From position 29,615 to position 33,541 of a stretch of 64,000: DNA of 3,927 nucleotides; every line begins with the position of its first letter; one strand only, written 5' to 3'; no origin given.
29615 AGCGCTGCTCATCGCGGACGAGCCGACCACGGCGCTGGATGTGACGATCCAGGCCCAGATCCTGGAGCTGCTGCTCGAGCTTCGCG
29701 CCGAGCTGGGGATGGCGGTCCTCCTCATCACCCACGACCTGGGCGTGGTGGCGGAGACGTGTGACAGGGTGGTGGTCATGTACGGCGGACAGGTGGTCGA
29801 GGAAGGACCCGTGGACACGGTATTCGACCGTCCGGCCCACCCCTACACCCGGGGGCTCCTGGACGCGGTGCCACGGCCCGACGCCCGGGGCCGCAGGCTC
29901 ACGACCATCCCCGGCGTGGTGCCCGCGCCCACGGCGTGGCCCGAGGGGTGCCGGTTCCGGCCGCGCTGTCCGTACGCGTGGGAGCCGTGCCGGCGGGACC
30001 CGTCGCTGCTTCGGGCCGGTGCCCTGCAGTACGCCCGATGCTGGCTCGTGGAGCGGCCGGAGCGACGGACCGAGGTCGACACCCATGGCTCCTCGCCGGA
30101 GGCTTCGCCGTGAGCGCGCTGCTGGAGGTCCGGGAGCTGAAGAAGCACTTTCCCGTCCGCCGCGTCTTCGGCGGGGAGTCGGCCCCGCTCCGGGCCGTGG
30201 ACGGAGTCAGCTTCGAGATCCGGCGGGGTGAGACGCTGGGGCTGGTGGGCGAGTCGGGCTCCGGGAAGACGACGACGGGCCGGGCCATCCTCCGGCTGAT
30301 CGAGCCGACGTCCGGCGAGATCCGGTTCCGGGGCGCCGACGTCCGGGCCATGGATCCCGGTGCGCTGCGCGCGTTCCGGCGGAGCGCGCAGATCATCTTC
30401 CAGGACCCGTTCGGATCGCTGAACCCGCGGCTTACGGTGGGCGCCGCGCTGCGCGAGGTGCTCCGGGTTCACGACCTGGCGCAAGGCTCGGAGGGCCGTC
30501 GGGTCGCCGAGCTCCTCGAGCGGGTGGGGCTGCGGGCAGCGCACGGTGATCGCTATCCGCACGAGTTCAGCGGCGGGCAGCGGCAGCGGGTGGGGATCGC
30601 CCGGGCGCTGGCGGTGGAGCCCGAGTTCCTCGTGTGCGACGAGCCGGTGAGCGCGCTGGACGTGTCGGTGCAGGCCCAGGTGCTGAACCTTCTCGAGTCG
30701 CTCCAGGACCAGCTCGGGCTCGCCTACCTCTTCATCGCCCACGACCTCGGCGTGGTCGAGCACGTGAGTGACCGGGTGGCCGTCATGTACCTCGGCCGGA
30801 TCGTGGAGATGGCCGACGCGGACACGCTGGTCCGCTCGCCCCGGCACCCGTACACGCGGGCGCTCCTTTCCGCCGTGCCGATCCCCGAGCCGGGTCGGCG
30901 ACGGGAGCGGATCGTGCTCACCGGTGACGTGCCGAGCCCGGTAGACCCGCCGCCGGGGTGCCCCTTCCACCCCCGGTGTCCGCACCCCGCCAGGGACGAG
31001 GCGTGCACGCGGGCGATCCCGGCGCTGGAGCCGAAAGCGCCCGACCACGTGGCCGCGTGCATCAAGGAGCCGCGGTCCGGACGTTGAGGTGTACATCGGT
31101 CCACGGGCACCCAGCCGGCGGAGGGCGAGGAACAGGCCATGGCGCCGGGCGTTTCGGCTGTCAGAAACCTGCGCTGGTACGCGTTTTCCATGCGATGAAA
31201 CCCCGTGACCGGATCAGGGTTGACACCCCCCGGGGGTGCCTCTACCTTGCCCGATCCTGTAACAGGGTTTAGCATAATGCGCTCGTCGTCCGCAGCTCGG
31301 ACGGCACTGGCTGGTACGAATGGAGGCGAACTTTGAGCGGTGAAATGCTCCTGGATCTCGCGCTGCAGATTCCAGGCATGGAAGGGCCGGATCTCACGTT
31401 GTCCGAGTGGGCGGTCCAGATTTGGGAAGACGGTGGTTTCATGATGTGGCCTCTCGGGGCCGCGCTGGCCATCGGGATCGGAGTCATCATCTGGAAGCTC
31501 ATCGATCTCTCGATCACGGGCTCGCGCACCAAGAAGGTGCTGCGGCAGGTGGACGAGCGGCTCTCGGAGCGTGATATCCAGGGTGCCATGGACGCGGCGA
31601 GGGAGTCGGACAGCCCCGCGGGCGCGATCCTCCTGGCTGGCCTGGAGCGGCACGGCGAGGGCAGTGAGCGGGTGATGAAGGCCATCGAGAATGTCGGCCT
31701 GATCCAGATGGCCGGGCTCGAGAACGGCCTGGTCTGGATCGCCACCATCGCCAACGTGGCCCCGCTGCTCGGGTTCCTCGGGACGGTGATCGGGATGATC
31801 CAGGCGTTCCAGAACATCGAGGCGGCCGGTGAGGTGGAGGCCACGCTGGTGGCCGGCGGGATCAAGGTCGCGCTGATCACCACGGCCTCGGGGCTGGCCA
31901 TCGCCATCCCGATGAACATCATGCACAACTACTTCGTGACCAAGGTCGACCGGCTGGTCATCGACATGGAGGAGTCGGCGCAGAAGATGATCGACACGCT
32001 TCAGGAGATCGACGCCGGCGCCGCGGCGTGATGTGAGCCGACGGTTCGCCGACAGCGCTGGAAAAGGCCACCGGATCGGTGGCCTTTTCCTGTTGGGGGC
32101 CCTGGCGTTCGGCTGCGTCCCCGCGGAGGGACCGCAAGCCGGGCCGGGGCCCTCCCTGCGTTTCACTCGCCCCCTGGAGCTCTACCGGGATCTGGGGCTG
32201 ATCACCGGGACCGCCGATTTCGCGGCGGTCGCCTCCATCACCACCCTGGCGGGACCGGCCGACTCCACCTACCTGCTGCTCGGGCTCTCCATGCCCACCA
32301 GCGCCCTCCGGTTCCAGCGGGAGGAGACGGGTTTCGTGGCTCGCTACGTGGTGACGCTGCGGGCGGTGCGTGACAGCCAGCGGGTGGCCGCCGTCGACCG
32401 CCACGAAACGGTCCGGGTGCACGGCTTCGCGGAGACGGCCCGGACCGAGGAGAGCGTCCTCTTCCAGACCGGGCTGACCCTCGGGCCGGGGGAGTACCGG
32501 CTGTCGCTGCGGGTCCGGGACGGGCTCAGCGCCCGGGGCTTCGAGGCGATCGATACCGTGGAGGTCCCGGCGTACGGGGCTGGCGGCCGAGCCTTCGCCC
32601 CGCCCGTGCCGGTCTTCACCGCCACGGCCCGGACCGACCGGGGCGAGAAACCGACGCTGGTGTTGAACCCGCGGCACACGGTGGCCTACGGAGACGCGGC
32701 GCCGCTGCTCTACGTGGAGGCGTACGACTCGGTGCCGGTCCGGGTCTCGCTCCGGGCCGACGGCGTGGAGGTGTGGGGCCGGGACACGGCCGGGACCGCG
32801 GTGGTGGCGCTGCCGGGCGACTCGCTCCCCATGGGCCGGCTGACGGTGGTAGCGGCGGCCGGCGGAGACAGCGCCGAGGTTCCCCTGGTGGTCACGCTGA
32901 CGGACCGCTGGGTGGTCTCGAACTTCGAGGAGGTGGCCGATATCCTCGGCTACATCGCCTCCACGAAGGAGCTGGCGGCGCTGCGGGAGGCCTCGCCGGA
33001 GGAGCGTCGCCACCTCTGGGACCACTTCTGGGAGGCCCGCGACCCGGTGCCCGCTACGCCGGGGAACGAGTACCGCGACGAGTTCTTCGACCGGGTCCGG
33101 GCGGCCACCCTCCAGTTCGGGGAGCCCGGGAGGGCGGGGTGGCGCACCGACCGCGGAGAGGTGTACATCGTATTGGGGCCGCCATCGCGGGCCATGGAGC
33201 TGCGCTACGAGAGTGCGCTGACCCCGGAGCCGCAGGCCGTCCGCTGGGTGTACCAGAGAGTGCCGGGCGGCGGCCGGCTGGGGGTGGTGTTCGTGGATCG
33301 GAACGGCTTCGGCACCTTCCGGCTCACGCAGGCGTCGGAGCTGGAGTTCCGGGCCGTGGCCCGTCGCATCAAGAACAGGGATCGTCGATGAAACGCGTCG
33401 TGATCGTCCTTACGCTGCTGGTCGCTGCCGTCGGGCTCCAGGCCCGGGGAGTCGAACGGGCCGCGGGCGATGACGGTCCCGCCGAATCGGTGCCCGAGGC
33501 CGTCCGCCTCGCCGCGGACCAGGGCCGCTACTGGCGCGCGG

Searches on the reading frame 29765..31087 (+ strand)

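Call 85: search_protein_families(library=pfam, proteins=[window:29765-31087:+], max_evalue=0.00001)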
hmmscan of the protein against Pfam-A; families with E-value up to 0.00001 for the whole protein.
window:29765-31087:+ (440 aa): 2 families
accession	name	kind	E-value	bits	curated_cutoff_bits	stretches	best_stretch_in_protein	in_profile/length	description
PF00005.33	ABC_tran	-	3.9e-32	112.1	25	1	146-295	2-136/137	ABC transporter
PF08352.17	oligo_HPY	-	1.2e-18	67.7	27.1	1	347-407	1-60/65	Oligopeptide/dipeptide transporter, C-terminal region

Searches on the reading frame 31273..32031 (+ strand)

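Call 85: search_protein_families(library=pfam, proteins=[window:31273-32031:+], max_evalue=0.00001)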
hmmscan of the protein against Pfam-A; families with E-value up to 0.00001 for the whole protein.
window:31273-32031:+ (252 aa): 1 family
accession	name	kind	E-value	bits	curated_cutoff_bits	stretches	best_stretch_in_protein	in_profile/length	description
PF01618.21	MotA_ExbB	-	7.5e-33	113.4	22.9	1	112-233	2-126/127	MotA/TolQ/ExbB proton channel family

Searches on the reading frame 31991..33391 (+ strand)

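Call 85: search_protein_families(library=pfam, proteins=[window:31991-33391:+], max_evalue=0.00001)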
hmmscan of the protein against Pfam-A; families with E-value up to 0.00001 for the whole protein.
window:31991-33391:+ (466 aa): 1 family
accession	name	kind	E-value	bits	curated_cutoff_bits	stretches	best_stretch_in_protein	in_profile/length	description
PF20094.4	GWxTD_dom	-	1.2e-13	51.6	26.9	1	308-436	26-141/172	GWxTD domain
